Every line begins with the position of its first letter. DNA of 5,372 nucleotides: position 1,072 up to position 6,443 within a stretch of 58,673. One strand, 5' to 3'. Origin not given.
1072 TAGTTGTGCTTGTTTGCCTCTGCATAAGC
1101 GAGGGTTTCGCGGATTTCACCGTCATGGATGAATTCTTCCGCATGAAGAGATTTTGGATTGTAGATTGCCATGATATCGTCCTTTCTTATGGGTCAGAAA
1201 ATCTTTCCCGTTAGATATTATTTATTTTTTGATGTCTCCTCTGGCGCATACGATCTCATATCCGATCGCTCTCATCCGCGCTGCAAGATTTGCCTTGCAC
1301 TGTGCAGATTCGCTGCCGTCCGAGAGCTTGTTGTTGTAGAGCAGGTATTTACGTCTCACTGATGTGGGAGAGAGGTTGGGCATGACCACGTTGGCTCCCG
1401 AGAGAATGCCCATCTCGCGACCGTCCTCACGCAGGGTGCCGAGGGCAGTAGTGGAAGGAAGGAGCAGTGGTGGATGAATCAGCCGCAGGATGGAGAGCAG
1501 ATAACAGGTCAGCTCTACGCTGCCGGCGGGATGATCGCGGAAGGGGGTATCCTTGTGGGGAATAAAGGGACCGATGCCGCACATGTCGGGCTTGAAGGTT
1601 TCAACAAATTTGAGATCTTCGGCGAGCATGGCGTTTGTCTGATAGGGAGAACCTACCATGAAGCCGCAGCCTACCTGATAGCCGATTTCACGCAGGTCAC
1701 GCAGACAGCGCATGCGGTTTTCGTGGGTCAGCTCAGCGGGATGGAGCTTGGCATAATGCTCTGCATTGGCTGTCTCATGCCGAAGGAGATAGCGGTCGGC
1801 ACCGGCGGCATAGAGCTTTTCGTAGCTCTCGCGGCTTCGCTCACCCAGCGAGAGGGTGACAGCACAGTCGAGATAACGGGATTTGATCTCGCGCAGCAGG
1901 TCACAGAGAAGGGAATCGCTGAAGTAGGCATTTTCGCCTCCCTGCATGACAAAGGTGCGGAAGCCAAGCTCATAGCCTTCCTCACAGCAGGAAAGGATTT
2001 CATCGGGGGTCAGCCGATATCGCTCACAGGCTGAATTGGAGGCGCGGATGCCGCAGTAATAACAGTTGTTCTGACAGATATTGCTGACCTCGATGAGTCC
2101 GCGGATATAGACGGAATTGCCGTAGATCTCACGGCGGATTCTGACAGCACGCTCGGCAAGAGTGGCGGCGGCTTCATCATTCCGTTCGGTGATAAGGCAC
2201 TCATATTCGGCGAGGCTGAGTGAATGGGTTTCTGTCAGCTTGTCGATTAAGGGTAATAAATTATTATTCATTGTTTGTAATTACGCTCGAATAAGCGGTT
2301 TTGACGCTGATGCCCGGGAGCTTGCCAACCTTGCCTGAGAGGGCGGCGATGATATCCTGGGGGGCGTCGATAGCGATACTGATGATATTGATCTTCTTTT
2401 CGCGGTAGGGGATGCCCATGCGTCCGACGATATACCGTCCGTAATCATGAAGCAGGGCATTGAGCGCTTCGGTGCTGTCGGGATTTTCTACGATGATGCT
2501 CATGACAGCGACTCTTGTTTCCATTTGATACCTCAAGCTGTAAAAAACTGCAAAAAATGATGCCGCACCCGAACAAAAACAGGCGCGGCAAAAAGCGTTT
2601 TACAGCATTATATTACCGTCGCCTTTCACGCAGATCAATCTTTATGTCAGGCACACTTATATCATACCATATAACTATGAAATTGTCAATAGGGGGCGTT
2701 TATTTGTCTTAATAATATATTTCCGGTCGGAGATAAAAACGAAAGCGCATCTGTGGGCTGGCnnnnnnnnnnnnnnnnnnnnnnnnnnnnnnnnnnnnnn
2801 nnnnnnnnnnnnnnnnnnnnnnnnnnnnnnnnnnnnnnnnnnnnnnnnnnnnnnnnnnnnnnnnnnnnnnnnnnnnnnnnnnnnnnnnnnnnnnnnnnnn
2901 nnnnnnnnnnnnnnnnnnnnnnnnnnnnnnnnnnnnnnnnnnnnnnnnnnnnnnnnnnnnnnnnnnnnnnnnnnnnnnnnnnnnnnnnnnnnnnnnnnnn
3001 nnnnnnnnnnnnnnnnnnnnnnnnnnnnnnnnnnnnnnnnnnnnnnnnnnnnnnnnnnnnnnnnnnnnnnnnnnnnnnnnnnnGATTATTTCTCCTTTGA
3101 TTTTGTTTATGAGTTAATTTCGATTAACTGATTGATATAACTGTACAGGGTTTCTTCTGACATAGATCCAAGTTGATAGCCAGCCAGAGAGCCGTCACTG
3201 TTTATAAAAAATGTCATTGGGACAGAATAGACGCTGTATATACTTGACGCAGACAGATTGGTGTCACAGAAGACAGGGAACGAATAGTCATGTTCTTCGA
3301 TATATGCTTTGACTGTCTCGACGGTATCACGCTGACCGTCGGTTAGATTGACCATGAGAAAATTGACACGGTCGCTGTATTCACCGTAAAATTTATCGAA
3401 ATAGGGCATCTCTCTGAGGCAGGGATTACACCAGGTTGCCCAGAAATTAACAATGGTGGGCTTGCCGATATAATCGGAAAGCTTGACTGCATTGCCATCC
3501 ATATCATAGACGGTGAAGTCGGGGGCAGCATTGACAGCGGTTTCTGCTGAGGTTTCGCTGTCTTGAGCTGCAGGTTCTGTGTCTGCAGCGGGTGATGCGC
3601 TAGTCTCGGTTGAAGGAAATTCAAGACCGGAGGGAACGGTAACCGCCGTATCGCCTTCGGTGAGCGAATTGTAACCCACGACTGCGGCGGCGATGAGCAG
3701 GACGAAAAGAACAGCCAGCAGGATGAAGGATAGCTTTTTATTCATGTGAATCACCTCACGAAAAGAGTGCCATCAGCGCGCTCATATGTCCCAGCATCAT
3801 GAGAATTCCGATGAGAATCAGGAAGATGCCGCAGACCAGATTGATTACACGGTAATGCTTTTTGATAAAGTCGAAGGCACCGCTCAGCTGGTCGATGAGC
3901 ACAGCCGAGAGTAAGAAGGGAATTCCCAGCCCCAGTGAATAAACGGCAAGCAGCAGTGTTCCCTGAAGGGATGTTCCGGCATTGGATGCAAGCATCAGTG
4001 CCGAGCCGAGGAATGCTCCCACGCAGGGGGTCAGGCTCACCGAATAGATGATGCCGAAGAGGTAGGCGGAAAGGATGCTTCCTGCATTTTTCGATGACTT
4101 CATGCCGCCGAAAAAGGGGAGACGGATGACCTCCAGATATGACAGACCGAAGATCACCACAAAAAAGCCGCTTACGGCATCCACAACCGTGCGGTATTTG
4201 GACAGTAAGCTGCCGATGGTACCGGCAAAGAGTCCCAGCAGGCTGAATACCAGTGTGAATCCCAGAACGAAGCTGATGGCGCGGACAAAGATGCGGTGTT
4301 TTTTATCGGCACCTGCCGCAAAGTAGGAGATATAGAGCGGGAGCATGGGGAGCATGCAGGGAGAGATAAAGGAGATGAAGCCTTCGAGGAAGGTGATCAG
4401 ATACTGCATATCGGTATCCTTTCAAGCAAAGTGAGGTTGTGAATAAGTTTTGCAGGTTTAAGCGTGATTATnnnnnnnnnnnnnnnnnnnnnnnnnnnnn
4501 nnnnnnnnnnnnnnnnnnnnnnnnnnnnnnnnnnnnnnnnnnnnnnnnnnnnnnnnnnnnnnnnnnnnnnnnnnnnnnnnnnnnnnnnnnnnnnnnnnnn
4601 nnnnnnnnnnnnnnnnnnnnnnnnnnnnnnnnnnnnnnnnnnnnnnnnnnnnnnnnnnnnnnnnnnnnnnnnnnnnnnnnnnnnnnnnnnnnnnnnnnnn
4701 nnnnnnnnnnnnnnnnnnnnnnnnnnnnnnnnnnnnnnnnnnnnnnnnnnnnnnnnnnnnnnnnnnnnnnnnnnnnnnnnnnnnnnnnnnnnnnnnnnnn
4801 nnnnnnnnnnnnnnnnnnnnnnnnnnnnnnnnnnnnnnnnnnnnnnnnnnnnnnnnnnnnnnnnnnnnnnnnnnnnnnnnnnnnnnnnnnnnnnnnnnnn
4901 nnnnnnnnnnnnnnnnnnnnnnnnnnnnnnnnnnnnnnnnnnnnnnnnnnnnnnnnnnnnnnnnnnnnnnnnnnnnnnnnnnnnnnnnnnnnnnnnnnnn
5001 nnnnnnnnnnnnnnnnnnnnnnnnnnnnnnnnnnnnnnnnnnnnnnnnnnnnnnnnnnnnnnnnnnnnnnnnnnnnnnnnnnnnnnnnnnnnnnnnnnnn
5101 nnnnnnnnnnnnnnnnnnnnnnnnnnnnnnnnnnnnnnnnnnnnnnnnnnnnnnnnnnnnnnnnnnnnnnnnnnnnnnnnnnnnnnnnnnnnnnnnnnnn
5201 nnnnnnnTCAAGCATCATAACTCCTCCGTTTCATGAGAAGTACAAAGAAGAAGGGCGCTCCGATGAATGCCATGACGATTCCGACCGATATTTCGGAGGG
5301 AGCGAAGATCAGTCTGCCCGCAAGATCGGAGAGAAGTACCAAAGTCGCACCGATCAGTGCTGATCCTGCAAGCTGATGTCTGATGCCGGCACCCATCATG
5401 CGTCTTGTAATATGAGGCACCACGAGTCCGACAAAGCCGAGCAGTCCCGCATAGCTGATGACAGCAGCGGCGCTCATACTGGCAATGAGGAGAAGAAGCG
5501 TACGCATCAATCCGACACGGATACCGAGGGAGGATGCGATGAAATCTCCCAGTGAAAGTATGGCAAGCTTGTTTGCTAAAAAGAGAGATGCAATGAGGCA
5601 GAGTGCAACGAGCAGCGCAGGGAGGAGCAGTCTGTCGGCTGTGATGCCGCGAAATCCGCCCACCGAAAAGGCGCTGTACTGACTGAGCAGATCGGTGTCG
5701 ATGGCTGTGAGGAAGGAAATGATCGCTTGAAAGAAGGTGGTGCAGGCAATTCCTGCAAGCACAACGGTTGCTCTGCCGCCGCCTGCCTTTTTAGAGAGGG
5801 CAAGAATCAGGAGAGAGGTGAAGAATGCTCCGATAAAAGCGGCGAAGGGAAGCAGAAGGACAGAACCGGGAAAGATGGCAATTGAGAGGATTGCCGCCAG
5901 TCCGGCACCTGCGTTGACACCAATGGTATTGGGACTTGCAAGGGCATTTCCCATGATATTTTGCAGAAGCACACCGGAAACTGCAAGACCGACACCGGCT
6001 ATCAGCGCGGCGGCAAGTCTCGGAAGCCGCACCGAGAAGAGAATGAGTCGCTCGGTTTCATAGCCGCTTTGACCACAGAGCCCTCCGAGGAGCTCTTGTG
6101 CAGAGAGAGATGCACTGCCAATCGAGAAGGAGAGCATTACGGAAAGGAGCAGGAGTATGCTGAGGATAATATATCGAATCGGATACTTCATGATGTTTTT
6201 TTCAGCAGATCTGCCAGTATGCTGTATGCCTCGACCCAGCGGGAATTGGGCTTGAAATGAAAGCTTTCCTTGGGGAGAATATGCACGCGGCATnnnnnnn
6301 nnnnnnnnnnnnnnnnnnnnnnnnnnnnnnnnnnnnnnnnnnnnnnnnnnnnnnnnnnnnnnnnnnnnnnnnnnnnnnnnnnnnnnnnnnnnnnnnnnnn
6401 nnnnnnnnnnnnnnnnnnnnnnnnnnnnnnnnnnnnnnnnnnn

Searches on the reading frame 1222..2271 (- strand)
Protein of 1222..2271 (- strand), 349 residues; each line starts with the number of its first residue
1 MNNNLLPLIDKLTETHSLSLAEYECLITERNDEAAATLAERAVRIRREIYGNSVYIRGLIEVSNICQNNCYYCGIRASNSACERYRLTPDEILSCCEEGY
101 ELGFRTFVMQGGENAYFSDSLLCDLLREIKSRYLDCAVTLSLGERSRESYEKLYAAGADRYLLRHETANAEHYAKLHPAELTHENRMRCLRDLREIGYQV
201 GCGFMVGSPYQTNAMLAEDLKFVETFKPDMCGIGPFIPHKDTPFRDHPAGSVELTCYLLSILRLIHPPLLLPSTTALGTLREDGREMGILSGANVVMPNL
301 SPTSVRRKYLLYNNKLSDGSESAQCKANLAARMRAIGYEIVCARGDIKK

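Call 23: search_protein_families(library=pfam, proteins=[window:1222-2271:-], max_evalue=0.00001)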
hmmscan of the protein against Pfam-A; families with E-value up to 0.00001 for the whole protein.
window:1222-2271:- (349 aa): 1 family
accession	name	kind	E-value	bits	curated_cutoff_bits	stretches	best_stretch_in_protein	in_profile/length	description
PF04055.27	Radical_SAM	-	4.8e-18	66.3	29.5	1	60-223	1-166/166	Radical SAM superfamily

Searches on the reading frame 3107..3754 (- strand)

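Call 23: search_protein_families(library=pfam, proteins=[window:3107-3754:-], max_evalue=0.00001)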
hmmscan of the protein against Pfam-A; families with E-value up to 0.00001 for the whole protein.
window:3107-3754:- (215 aa): 5 families
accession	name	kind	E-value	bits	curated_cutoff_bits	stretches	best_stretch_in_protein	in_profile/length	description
PF00578.27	AhpC-TSA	-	2.7e-24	85.9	26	1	75-190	3-121/124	AhpC/TSA family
PF08534.16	Redoxin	-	2e-22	80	26.6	1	75-202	4-140/148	Redoxin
PF00085.26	Thioredoxin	-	2.8e-10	40.6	23.5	1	98-141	19-62/103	Thioredoxin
PF13905.12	Thioredoxin_8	-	1.3e-08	35.5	27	1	97-189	1-93/94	Thioredoxin-like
PF02630.20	SCO1-SenC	-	5.4e-06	26.8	22.8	1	78-159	2-86/134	SCO1/SenC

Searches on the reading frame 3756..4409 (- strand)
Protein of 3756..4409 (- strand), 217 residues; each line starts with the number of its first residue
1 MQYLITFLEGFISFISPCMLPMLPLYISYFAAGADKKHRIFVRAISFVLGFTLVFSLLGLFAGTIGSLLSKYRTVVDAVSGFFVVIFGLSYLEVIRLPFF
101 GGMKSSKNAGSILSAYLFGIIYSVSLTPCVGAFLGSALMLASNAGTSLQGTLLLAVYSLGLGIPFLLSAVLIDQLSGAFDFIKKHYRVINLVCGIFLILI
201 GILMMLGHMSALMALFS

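Call 23: search_protein_families(library=pfam, proteins=[window:3756-4409:-], max_evalue=0.00001)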
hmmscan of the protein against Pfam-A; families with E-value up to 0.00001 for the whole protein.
window:3756-4409:- (217 aa): 2 families
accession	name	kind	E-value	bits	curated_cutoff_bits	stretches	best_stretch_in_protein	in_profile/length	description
PF02683.22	DsbD_TM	-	1.7e-20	73.7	27.1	1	4-198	5-215/219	Cytochrome C biogenesis protein transmembrane domain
PF13386.12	DsbD_2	-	4.5e-09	36.9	24.9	1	7-202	3-198/199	Cytochrome C biogenesis protein transmembrane region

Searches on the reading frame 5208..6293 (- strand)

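Call 23: search_protein_families(library=pfam, proteins=[window:5208-6293:-], max_evalue=0.00001)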
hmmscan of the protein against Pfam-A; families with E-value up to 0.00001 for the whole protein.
window:5208-6293:- (361 aa): 1 family
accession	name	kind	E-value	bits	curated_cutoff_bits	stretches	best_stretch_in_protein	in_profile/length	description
PF01032.23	FecCD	-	1.4e-81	274.4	26.5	1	47-355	1-311/311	FecCD transport family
